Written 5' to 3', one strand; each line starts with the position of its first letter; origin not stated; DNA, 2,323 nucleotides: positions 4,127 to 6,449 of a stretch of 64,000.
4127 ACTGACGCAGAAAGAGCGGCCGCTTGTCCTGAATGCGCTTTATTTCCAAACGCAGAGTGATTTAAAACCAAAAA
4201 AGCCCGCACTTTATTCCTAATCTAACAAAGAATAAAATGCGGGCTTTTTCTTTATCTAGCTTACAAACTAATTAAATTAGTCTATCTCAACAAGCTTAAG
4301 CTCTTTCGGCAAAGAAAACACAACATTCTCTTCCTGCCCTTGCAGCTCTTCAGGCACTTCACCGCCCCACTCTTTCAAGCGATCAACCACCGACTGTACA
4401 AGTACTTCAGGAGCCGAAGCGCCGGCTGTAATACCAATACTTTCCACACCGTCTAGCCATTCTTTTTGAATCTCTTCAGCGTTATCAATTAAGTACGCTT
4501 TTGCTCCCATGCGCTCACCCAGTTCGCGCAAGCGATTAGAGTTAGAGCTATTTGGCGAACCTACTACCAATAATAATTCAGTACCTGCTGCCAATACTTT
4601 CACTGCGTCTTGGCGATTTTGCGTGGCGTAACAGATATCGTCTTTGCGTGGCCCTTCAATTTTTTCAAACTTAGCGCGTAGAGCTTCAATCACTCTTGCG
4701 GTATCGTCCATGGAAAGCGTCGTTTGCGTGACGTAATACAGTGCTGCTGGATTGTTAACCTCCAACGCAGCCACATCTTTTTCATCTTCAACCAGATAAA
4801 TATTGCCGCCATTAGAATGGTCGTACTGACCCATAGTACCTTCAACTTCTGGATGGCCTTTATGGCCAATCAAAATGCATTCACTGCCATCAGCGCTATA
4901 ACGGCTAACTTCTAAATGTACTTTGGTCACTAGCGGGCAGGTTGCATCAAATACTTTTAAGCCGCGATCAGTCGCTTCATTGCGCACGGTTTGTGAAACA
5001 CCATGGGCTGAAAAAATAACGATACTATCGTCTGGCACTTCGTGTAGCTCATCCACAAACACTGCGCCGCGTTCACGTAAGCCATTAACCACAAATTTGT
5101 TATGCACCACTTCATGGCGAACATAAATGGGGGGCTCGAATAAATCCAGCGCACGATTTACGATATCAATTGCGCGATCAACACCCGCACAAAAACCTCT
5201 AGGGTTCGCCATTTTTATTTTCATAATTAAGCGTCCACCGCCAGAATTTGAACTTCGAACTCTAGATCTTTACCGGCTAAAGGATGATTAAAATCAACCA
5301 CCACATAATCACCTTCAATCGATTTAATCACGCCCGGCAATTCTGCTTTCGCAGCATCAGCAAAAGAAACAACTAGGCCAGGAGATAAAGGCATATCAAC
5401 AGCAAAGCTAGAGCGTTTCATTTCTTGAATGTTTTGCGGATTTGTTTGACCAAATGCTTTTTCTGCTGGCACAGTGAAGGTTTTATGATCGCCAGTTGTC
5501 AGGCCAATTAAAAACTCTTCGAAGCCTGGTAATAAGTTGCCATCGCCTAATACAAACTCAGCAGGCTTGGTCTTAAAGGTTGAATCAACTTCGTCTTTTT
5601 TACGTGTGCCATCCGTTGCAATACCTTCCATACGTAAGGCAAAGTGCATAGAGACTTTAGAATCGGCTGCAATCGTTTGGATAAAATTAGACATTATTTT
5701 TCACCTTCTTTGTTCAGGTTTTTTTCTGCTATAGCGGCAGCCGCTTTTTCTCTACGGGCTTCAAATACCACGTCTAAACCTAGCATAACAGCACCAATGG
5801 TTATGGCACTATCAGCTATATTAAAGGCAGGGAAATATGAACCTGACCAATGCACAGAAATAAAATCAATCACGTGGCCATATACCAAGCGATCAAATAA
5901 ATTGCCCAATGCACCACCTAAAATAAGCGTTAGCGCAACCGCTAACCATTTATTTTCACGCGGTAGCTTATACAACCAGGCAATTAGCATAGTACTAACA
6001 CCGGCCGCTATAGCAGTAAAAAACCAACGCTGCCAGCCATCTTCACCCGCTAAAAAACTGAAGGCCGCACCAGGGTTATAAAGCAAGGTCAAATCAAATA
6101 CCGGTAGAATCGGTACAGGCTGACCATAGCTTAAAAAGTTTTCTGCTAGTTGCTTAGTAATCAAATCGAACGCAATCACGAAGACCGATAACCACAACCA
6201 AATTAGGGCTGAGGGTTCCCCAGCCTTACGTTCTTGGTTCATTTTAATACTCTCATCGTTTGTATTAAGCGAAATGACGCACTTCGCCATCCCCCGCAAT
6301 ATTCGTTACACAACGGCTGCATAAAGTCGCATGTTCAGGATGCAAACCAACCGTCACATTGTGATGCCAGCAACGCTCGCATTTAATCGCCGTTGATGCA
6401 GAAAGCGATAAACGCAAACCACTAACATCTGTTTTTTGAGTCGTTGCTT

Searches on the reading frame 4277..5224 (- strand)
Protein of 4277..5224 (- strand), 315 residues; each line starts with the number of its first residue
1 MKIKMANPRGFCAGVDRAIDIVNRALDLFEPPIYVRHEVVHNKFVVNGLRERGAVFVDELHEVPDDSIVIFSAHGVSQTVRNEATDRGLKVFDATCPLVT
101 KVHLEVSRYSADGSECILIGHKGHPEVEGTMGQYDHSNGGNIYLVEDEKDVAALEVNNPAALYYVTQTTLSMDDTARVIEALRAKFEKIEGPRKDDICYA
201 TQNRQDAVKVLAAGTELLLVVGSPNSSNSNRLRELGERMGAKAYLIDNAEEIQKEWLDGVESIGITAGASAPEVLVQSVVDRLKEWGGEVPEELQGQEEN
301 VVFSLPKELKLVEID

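Call 8: search_protein_families(library=pfam, proteins=[window:4277-5224:-])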
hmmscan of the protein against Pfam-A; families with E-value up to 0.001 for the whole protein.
window:4277-5224:- (315 aa): 1 family
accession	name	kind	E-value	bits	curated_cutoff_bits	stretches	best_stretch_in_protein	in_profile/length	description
PF02401.23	LYTB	-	1.5e-97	326.5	24.5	1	3-284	1-267/267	LytB protein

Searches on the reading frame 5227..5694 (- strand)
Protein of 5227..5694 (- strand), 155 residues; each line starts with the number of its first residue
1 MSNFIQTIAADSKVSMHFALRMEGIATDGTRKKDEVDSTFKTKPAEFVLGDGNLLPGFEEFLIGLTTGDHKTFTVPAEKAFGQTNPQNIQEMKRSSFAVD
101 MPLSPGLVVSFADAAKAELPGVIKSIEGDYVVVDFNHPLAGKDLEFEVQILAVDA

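Call 8: search_protein_families(library=pfam, proteins=[window:5227-5694:-])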
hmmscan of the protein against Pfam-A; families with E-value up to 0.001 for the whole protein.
window:5227-5694:- (155 aa): 1 family
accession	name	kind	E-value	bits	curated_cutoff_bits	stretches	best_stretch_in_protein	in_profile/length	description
PF00254.34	FKBP_C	-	7.2e-13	49.1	21.1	1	9-100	6-92/94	FKBP-type peptidyl-prolyl cis-trans isomerase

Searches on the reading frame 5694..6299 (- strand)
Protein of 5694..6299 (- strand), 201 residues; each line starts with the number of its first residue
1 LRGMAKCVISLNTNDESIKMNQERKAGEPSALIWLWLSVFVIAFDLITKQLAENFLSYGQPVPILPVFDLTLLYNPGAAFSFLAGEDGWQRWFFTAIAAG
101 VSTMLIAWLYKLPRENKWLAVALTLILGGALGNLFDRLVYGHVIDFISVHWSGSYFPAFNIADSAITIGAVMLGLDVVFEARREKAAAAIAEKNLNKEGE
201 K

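Call 8: search_protein_families(library=pfam, proteins=[window:5694-6299:-])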
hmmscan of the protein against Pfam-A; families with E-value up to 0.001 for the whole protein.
window:5694-6299:- (201 aa): 1 family
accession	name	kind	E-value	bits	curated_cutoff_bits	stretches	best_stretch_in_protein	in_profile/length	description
PF01252.23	Peptidase_A8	-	2.4e-43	148.2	25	1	38-179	2-142/142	Signal peptidase (SPase) II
